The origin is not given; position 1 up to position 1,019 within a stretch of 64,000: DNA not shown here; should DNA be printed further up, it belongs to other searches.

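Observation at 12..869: Intact pyrrolysyl-tRNA synthetase catalytic subunit (PylSc) in a 72% GC genome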

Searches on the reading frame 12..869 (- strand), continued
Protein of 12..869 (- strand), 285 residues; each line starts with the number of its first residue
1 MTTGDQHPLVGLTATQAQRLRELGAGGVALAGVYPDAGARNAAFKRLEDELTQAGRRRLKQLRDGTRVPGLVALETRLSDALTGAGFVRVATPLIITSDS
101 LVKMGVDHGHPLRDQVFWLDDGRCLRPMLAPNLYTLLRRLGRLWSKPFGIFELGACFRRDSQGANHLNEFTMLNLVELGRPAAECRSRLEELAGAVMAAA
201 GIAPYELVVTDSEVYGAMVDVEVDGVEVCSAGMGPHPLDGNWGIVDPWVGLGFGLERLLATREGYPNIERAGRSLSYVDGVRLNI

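Call 33: search_solved_structures(query=window:15-869:-, show_alignments=3, max_evalue=0.00001)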
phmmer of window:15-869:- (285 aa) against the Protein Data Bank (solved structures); distinct sequences matched with E-value up to 0.00001: 26.
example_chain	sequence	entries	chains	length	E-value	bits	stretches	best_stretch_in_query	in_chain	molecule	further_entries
3dsq_A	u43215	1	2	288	1.3e-93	316.6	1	12-285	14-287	Pyrrolysyl-tRNA synthetase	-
2zni_A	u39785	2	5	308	1.7e-93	316.3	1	12-285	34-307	Pyrrolysyl-tRNA synthetase | Putative uncharacterized protein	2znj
6jp2_A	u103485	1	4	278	3.3e-70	239.8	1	7-284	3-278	Pyrrolysyl-tRNA synthetase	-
6ezd_A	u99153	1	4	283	1.1e-69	238.1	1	12-284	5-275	Pyrrolysyl-tRNA synthetase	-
7u0r_A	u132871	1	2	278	1.6e-68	234.3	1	7-284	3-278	Pyrrolysyl-tRNA synthetase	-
8c49_A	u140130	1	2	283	4.7e-67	229.5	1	12-285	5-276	Pyrrolysyl-tRNA synthetase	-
8dqj_D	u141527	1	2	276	1.8e-66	227.5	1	12-284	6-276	AA_TRNA_LIGASE_II domain-containing protein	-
8dqg_D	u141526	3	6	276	9.1e-66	225.3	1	12-284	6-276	AA_TRNA_LIGASE_II domain-containing protein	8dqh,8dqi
8ifj_A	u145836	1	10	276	2.3e-60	207.6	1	6-283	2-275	Pyrrolysyl-tRNA synthetase PylS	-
7r6o_A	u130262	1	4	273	1.4e-56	195.1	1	10-283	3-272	Pyrrolysyl-tRNA synthetase PylS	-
6ly3_A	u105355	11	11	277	1.3e-53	185.4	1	43-284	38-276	Pyrrolysine--tRNA ligase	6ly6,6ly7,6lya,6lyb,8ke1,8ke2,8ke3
2q7e_A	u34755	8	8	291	2.9e-53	184.2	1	43-284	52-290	Pyrrolysyl-tRNA synthetase | PYRROLYSINE--TRNA LIGASE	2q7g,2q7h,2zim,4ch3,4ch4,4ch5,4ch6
2e3c_A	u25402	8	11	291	4e-53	183.8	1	43-284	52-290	Pyrrolysyl-tRNA synthetase | Pyrrolysine--tRNA ligase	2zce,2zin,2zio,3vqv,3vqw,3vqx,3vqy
4tqd_A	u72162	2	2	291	4e-53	183.8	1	43-284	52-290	Pyrrolysine--tRNA ligase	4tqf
5k1p_A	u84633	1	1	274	2.2e-52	181.3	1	43-284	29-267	Pyrrolysine--tRNA ligase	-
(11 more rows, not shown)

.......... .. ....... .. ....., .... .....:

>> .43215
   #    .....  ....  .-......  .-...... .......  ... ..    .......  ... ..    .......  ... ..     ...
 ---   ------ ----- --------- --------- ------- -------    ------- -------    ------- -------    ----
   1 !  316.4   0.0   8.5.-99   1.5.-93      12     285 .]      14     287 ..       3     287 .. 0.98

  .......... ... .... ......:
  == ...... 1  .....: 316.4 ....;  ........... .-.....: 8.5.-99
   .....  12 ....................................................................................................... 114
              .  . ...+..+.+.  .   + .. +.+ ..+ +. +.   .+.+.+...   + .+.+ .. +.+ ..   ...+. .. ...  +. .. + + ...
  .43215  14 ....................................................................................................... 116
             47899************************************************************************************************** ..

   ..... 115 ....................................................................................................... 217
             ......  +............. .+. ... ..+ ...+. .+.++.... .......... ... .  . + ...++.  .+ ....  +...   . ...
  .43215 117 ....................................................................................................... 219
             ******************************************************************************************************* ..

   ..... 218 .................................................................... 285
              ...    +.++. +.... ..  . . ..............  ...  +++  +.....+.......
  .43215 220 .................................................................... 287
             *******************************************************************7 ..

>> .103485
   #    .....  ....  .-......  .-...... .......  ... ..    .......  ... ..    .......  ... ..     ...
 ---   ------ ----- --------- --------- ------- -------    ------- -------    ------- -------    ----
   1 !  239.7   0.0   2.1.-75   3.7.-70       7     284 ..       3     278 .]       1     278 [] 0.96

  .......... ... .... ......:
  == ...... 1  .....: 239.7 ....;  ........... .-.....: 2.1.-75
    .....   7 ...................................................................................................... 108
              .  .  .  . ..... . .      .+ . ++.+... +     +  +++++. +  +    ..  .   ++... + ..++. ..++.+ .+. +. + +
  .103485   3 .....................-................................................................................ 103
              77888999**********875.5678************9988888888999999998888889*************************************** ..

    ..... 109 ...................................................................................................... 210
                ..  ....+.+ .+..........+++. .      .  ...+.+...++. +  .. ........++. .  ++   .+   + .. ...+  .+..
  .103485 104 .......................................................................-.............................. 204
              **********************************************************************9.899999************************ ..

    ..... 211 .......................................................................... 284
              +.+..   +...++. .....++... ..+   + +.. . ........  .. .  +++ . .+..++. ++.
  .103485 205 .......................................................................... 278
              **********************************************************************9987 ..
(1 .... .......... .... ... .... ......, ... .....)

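Call 34: find_encoding_contigs(protein=P0002, flank=10000, max_places=3)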
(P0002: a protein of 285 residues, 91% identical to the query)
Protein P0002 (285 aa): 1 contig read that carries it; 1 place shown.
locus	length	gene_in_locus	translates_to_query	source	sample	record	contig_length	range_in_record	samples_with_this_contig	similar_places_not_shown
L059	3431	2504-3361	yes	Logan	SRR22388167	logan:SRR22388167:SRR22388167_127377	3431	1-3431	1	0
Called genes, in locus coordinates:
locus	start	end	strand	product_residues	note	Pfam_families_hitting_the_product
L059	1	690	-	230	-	?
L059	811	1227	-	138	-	PF02566:OsmC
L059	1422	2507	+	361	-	PF01471:PG_binding_1, PF01520:Amidase_3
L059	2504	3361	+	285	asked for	PF01409:tRNA-synt_2d (weak)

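Call 35: find_encoding_contigs(protein=P0003, flank=10000, max_places=3)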
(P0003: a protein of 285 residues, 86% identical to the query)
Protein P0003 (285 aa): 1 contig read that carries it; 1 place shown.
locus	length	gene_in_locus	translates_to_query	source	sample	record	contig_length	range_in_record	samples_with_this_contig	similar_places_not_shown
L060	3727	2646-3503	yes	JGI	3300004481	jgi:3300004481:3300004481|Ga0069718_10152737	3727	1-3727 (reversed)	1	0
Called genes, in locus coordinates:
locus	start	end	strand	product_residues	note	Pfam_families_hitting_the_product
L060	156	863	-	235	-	PF12840:HTH_20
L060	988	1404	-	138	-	PF02566:OsmC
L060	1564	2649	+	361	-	PF01471:PG_binding_1, PF01520:Amidase_3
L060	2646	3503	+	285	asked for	PF01409:tRNA-synt_2d (weak)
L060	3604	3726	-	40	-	?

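Call 36: find_encoding_contigs(protein=P0007, flank=10000, max_places=3)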
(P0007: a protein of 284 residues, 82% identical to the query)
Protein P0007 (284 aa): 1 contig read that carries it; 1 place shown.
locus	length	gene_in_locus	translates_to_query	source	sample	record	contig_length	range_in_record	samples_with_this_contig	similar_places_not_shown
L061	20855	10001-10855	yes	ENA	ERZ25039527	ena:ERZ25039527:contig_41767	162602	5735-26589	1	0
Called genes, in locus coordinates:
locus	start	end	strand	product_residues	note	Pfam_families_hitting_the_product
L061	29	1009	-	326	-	PF00749:tRNA-synt_1c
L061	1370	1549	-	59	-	-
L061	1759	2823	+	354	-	PF01276:OKR_DC_1, PF03711:OKR_DC_1_C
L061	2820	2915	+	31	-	-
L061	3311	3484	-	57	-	PF19289:PmbA_TldD_3rd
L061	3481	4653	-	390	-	PF01523:PmbA_TldD_1st, PF19290:PmbA_TldD_2nd, PF19289:PmbA_TldD_3rd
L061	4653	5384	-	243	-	PF19289:PmbA_TldD_3rd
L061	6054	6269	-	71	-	-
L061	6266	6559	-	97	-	-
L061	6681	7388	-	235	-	PF12840:HTH_20 (faint)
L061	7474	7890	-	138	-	PF02566:OsmC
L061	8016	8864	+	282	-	PF02673:BacA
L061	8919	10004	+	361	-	PF01471:PG_binding_1, PF01520:Amidase_3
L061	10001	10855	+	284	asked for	PF01409:tRNA-synt_2d (weak)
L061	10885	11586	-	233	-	PF13489:Methyltransf_23, PF13847:Methyltransf_31 (faint), PF08241:Methyltransf_11, PF08242:Methyltransf_12 (faint), PF13649:Methyltransf_25 (weak)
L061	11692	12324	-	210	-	PF02607:B12-binding_2, PF02310:B12-binding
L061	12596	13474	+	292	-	PF04055:Radical_SAM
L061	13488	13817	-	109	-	-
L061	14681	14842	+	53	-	PF10648:Gmad2 (weak)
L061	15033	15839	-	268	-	PF21455:PylD_N, PF02826:2-Hacid_dh_C (weak), PF03807:F420_oxidored (weak)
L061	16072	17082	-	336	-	PF02655:ATP-grasp_3 (weak), PF07478:Dala_Dala_lig_C (faint)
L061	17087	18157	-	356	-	PF04055:Radical_SAM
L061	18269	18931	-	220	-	PF00881:Nitroreductase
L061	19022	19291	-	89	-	PF02597:ThiS (weak)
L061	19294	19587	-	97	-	PF12838:Fer4_7 (weak), PF13187:Fer4_9 (faint), PF00037:Fer4, PF12797:Fer4_2 (weak), PF12837:Fer4_6, PF13237:Fer4_10 (weak), PF14697:Fer4_21 (weak)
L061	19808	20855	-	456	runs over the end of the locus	PF02730:AFOR_N, PF01314:AFOR_C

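Call 64: find_homologous_proteins(query=L061:17087-18154:-, max_evalue=1e-60)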
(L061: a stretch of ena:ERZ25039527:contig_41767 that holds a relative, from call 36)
Query L061:17087-18154:- (355 aa): 3326 proteins with E <= 1e-60 among 8000 candidates; the best 120 are listed.
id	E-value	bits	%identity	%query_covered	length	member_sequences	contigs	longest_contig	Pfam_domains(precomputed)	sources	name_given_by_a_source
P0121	7.8e-215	731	94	100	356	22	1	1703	PF04055.28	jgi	jgi:methylornithine synthase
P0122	7.6e-206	701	91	100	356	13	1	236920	PF04055.28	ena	-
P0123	2.5e-204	696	90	100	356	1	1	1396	PF04055.28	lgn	-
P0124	2.8e-204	696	90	100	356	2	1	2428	PF04055.28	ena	-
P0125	1.2e-201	687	88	100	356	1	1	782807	PF04055.28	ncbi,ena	-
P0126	5.6e-199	679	86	100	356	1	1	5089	PF04055.28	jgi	jgi:methylornithine synthase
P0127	6.1e-199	679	87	100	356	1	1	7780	PF04055.28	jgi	jgi:methylornithine synthase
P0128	6.0e-197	672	89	99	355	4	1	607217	PF04055.28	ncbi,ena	-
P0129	1.7e-196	670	87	100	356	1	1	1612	PF04055.28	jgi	jgi:methylornithine synthase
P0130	2.6e-195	667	86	100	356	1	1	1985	PF04055.28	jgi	jgi:methylornithine synthase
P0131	6.2e-193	659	87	99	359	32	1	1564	PF04055.28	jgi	jgi:methylornithine synthase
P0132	1.3e-192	658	87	99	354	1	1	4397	PF04055.28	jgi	jgi:methylornithine synthase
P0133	2.0e-192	657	86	100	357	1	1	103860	PF04055.28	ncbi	-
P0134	1.7e-191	654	85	100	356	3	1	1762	PF04055.28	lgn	-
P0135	2.7e-190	650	85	99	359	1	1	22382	PF04055.28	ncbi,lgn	-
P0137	1.0e-188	645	85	98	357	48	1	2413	PF04055.28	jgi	jgi:methylornithine synthase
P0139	2.5e-188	644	86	96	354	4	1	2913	PF04055.28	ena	-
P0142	4.1e-188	643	85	99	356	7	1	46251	PF04055.28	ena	-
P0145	6.2e-188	642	84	97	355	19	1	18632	PF04055.28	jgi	jgi:methylornithine synthase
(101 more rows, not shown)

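Call 65: list_cluster_members(proteins=[P0121, P0122, P0124, P0128, P0131, P0134, P0137, P0139, P0142, P0145])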
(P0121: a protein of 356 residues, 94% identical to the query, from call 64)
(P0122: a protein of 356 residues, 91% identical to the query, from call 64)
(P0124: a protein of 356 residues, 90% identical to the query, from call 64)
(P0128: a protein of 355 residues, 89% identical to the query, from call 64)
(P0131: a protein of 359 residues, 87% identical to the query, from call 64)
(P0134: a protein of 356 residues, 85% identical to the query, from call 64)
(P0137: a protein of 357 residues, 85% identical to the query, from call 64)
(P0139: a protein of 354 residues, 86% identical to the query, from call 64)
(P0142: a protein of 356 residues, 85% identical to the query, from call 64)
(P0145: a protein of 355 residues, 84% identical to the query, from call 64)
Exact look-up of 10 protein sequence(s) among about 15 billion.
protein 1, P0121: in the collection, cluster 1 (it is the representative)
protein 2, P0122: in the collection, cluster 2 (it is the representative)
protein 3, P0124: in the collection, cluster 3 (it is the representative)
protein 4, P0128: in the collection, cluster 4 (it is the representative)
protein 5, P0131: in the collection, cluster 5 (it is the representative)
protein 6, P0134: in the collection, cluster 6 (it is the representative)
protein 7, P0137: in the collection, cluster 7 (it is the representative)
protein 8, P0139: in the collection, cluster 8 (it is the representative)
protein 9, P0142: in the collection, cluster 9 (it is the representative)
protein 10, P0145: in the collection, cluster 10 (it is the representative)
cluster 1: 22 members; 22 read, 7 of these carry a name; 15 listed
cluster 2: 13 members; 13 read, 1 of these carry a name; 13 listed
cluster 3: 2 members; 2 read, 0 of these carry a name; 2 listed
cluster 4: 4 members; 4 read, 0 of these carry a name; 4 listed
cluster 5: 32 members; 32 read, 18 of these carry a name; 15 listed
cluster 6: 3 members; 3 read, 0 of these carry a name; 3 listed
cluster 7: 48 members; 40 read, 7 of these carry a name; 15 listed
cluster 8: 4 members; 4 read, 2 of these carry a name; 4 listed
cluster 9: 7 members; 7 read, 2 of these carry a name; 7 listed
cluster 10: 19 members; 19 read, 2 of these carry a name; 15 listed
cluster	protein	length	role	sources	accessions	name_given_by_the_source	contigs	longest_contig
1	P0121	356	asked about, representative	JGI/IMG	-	methylornithine synthase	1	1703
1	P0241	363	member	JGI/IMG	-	methylornithine synthase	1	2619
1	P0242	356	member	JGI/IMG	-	methylornithine synthase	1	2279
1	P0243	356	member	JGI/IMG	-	methylornithine synthase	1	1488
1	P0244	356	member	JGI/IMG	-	methylornithine synthase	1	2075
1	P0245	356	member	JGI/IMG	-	methylornithine synthase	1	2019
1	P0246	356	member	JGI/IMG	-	methylornithine synthase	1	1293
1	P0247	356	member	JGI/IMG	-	-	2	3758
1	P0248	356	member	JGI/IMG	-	-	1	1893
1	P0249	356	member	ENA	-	-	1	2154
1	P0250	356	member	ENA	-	-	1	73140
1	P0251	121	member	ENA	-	-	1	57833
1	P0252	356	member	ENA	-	-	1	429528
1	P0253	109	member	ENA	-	-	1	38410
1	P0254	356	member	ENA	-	-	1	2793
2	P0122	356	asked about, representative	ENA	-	-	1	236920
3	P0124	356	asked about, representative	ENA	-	-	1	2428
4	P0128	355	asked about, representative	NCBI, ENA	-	-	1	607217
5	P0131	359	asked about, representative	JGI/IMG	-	methylornithine synthase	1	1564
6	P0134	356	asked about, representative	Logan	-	-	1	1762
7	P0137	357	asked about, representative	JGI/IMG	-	methylornithine synthase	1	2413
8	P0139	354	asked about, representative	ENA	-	-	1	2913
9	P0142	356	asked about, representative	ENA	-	-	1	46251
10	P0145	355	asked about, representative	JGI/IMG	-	methylornithine synthase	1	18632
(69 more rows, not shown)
